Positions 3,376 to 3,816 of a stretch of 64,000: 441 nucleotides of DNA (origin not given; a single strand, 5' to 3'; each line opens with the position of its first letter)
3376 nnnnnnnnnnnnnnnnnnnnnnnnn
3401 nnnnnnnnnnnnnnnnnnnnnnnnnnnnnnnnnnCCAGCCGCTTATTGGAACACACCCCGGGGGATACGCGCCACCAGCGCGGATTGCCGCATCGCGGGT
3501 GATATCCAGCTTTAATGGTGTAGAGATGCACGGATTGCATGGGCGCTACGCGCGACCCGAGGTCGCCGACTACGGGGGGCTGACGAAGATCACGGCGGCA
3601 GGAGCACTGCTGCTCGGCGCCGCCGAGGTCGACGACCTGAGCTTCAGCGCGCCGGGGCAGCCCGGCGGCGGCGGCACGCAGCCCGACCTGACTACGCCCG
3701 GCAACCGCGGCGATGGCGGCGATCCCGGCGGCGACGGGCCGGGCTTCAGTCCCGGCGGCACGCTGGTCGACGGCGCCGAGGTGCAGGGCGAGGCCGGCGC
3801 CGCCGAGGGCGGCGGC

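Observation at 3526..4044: Canonical lasso-peptide leader motif fused to a 172-aa glycine-rich, LPXTG sortase-anchored protein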

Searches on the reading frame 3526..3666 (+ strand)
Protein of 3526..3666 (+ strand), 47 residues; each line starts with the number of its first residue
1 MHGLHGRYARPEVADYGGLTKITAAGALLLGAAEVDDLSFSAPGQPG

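Call 30: search_protein_families(library=ncbifam, proteins=[window:3526-3666:+], max_evalue=10)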
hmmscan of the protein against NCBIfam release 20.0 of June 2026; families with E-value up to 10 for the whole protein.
seq(47 aa): 0 families

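Call 67: search_protein_representatives(alignment_id=A3)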
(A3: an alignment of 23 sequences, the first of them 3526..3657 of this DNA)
Query: 23 sequences, 44 profile positions. Proteins with E-value up to 0.001 (for the whole library): 111; up to 1e-10: 40; up to 1e-30: 1. The best 111 are listed.
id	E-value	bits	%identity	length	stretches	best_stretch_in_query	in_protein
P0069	9.6e-31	121.3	-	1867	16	7-28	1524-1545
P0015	1.0e-18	82.9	-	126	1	1-44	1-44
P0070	2.2e-17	78.6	-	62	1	2-43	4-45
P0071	5.6e-17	77.3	-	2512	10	9-36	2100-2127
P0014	1.3e-16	76.1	-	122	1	1-44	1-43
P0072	2.2e-16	75.4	-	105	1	1-43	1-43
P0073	3.7e-16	74.6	-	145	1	6-43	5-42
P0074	8.1e-16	73.6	-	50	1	1-43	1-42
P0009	8.4e-16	73.5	-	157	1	1-44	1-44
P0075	1.5e-15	72.7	-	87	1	3-43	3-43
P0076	1.9e-15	72.4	-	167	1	2-43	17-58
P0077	2.5e-15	72.0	-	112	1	2-44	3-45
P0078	2.7e-15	71.9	-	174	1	1-42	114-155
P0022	3.0e-15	71.8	-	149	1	7-43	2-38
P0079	4.8e-15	71.1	-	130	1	2-44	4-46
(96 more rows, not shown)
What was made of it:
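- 111 clusters at 50% identity match the N-terminal module, 40 of them at E<=1e-10 (call 67).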
